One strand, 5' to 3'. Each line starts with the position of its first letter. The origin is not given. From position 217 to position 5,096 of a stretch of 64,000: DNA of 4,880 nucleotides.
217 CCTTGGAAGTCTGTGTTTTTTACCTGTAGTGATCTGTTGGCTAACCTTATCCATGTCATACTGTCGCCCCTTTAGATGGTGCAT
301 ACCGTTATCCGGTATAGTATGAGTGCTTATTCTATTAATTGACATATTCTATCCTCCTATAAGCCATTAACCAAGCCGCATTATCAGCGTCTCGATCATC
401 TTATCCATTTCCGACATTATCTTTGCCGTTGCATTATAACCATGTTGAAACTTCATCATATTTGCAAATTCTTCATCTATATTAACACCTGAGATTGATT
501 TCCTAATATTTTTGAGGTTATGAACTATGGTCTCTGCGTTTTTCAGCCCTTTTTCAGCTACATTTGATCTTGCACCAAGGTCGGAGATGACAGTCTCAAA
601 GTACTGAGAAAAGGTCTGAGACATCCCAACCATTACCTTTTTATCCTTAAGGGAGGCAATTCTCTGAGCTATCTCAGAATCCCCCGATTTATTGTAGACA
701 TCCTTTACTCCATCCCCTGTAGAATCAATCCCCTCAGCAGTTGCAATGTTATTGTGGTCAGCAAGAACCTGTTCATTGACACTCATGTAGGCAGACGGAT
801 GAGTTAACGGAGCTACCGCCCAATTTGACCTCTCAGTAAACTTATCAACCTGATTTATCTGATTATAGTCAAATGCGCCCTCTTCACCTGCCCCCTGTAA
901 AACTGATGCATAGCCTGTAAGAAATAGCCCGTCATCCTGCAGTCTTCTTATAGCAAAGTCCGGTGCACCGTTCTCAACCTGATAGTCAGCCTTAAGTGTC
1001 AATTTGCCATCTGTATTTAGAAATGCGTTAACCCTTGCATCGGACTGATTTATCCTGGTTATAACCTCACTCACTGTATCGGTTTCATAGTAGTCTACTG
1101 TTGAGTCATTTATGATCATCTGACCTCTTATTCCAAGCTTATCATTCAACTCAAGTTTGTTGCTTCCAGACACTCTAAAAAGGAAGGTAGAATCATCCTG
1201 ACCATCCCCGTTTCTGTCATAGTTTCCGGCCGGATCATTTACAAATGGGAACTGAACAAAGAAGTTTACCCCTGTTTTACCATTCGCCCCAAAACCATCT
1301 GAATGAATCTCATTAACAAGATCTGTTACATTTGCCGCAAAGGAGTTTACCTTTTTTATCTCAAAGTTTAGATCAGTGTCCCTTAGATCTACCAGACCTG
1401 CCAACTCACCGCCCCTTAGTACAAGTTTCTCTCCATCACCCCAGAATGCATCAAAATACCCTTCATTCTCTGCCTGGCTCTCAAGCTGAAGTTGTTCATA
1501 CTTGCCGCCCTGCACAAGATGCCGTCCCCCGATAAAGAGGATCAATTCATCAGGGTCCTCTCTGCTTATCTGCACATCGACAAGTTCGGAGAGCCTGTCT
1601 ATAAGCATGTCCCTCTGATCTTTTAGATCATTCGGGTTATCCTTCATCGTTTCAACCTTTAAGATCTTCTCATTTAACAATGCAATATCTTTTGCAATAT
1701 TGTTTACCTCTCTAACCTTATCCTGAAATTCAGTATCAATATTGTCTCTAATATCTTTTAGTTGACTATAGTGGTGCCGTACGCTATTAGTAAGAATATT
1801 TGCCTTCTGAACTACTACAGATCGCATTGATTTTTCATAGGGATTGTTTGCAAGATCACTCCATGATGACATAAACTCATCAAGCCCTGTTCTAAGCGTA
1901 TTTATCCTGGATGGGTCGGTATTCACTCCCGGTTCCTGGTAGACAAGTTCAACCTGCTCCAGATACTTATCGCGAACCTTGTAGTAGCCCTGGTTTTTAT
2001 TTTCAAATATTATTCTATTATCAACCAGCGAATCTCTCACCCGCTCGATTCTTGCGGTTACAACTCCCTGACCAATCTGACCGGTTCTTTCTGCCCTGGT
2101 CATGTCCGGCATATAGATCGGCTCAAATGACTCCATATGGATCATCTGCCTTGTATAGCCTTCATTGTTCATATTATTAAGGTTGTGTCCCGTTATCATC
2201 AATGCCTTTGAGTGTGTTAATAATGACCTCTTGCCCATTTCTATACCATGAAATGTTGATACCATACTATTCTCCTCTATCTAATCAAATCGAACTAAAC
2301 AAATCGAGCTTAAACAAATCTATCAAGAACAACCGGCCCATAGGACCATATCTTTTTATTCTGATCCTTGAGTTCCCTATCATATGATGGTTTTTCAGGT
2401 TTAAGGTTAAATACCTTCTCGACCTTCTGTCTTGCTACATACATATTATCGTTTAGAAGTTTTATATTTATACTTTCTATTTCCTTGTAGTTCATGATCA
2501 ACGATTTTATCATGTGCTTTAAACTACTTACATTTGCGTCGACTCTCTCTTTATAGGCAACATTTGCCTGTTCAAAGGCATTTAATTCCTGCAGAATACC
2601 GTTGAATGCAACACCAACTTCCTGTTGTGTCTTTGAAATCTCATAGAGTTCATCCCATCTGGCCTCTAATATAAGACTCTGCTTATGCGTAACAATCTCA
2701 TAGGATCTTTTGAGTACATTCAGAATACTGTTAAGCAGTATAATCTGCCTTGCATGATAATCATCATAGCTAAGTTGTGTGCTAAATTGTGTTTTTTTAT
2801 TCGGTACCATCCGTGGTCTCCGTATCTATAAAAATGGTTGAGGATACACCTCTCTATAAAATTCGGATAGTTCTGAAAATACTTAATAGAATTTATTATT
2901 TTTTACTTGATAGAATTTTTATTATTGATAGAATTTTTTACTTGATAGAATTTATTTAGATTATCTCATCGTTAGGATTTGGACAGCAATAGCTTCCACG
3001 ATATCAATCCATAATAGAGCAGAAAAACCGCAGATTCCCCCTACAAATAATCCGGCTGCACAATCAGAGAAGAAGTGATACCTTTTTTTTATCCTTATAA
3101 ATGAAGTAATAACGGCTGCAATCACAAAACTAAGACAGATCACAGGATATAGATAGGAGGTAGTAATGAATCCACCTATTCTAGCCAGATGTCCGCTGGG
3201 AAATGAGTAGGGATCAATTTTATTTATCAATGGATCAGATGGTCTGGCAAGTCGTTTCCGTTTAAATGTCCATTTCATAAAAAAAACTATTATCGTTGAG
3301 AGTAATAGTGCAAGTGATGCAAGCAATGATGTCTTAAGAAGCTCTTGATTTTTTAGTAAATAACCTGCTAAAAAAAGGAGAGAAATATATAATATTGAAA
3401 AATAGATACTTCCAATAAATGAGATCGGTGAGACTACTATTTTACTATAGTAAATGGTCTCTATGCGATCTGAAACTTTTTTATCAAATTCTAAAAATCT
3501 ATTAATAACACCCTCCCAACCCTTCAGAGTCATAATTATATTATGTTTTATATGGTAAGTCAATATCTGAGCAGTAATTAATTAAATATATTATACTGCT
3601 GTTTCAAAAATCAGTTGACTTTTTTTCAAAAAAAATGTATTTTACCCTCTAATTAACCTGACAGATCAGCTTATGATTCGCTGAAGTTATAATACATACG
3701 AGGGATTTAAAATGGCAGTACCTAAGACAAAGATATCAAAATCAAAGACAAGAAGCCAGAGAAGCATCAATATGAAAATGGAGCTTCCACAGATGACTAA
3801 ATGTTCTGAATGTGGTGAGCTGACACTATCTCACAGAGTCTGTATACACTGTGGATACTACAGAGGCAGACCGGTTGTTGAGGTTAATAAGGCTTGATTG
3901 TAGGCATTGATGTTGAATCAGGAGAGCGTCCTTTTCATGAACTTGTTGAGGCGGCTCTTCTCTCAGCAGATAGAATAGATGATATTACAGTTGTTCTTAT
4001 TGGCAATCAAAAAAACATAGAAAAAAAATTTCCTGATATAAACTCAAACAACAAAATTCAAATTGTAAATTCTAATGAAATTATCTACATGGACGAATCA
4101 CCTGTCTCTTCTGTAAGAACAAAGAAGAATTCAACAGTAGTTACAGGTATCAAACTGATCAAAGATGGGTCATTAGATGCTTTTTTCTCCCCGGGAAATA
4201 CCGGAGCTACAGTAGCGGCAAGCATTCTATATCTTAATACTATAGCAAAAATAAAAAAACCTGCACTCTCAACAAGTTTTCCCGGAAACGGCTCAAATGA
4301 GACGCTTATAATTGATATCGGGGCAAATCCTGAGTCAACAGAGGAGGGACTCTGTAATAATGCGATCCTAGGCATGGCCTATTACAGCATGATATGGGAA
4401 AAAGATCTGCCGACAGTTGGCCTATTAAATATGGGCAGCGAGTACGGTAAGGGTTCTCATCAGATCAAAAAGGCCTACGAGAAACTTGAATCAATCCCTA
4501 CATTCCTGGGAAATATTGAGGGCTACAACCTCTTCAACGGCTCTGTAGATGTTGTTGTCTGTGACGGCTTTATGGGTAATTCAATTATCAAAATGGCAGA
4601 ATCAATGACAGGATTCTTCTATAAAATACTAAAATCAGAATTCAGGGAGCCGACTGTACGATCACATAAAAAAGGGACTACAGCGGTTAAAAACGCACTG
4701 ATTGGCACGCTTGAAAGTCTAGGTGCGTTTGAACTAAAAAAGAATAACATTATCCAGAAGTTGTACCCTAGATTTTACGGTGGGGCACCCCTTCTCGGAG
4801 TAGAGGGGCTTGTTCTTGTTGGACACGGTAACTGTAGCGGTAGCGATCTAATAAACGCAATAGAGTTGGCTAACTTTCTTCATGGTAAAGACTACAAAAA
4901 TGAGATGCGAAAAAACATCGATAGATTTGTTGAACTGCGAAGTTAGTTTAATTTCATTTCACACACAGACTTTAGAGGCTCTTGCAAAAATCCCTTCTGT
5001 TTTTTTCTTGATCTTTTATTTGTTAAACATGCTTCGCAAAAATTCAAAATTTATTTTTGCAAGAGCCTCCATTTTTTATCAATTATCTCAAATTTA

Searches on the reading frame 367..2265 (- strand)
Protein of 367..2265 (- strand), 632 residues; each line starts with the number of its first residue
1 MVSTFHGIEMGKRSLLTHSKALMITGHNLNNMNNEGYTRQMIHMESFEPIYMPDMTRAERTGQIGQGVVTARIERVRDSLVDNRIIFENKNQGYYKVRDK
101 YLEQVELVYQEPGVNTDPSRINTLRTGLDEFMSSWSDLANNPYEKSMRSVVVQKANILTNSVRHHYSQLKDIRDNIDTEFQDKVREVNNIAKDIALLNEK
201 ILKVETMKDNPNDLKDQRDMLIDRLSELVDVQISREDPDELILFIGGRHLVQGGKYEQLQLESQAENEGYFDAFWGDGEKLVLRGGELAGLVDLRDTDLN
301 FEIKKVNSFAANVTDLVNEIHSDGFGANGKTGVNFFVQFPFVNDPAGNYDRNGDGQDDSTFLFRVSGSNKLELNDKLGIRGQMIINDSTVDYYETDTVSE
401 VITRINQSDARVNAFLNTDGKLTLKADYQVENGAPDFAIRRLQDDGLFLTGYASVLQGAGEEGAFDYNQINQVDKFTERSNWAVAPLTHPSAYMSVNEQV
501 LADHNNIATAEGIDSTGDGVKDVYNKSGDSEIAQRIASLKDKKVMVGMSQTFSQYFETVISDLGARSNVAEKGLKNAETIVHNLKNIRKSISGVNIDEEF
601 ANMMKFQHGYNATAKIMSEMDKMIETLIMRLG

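Call 5: search_protein_families(library=pfam, proteins=[window:367-2265:-], max_evalue=0.01)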
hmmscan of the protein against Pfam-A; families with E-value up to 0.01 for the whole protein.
window:367-2265:- (632 aa): 4 families
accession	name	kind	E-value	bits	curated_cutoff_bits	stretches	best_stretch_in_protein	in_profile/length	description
PF22638.1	FlgK_D1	-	4.6e-56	190.4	28.6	1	122-336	13-233/233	Flagellar hook-associated protein FlgK helical domain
PF06429.18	Flg_bbr_C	-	6.5e-10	38.8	23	1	591-628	7-44/46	Flagellar basal body rod FlgEFG protein C-terminal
PF07196.18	Flagellin_IN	-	1.1e-05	25.9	22.7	1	386-427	11-54/55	Flagellin hook IN motif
PF00700.27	Flagellin_C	-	0.0012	19.6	23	1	559-626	14-81/86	Bacterial flagellin C-terminal helical region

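Call 6: search_protein_families(library=ncbifam, proteins=[window:367-2265:-], max_evalue=0.01)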
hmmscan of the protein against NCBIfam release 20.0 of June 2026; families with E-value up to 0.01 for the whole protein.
window:367-2265:- (632 aa): 7 families
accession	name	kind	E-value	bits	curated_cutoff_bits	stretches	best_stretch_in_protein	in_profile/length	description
TIGR02492.1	flgK_ends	equivalog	6.5e-94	315.7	170.75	2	8-411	3-380/437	flagellar hook-associated protein FlgK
NF004241.1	PRK05682.1-5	equivalog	3.5e-05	23.1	469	1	589-628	403-442/446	flagellar hook protein FlgE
NF004238.1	PRK05682.1-1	equivalog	0.00019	20.8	400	0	591-628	374-411/414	flagellar hook protein FlgE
TIGR02488.1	flgG_G_neg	equivalog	0.001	18.7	252.75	0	588-627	216-255/259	flagellar basal-body rod protein FlgG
NF004242.0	PRK05682.2-1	equivalog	0.001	17.9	365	1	592-629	382-419/422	flagellar hook protein FlgE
TIGR03506.1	FlgEFG_subfam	subfamily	0.0029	17.3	70.25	0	14-75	9-64/351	flagellar hook-basal body complex protein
TIGR01139.1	cysK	equivalog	0.0038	16.5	350.95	1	507-632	45-172/298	cysteine synthase A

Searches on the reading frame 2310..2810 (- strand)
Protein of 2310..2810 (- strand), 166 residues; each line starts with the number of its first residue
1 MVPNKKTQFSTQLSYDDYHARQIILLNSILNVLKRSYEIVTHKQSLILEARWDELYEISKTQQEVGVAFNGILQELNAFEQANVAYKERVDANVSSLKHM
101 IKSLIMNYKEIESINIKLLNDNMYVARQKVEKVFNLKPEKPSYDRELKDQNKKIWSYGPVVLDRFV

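Call 5: search_protein_families(library=pfam, proteins=[window:2310-2810:-], max_evalue=0.01)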
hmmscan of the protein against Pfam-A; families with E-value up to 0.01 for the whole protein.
window:2310-2810:- (166 aa): 0 families

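Call 6: search_protein_families(library=ncbifam, proteins=[window:2310-2810:-], max_evalue=0.01)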
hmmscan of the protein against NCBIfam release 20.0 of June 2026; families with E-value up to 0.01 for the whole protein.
window:2310-2810:- (166 aa): 1 family
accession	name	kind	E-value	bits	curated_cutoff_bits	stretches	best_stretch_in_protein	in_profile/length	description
NF002244.0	PRK01156.1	equivalog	0.0028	15.8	847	1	38-157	207-324/895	DNA double-strand break repair ATPase Rad50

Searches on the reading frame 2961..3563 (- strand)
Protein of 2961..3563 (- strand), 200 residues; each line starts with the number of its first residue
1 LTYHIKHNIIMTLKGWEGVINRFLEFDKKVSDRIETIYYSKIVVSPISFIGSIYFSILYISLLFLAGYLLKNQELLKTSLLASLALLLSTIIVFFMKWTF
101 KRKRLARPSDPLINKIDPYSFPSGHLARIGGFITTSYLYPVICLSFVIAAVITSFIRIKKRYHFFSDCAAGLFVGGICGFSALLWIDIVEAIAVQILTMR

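Call 5: search_protein_families(library=pfam, proteins=[window:2961-3563:-], max_evalue=0.01)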
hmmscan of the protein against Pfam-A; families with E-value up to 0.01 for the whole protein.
window:2961-3563:- (200 aa): 1 family
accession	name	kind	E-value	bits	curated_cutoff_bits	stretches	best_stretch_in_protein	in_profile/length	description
PF01569.27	PAP2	-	3.8e-10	40.1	27.2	1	81-186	4-125/130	PAP2 superfamily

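Call 6: search_protein_families(library=ncbifam, proteins=[window:2961-3563:-], max_evalue=0.01)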
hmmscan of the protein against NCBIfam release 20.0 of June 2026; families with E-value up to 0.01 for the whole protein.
window:2961-3563:- (200 aa): 1 family
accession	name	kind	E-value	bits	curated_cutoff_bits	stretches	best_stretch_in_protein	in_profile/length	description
NF047884.1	UdeprDiPSep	equivalog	1.3e-05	25.2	250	1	42-178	43-179/188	undecaprenyl-diphosphatase SepP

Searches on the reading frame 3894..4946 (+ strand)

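Call 5: search_protein_families(library=pfam, proteins=[window:3894-4946:+], max_evalue=0.01)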
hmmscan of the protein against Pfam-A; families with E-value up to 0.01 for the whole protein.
window:3894-4946:+ (350 aa): 1 family
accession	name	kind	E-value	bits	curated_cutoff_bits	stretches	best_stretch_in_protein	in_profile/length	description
PF02504.20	FA_synthesis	-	1.5e-69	235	29.1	1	2-329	2-316/324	Fatty acid synthesis protein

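Call 6: search_protein_families(library=ncbifam, proteins=[window:3894-4946:+], max_evalue=0.01)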
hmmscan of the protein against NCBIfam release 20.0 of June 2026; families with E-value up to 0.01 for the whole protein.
window:3894-4946:+ (350 aa): 4 families
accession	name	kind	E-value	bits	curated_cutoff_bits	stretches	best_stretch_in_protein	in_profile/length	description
TIGR00182.1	plsX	equivalog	2.3e-70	237.4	243.4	1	4-341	4-326/337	phosphate acyltransferase PlsX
NF010419.0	PRK13845.1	equivalog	1.6e-45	155.9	729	1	37-327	142-418/440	putative glycerol-3-phosphate acyltransferase PlsX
NF010420.0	PRK13846.1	equivalog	3.5e-43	148.1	536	1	16-250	21-255/316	phosphate acyltransferase PlsX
NF040747.1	reduct_C_alpha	equivalog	5.4e-09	35.6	350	1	130-239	115-229/380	glycine/sarcosine/betaine reductase complex component C subunit alpha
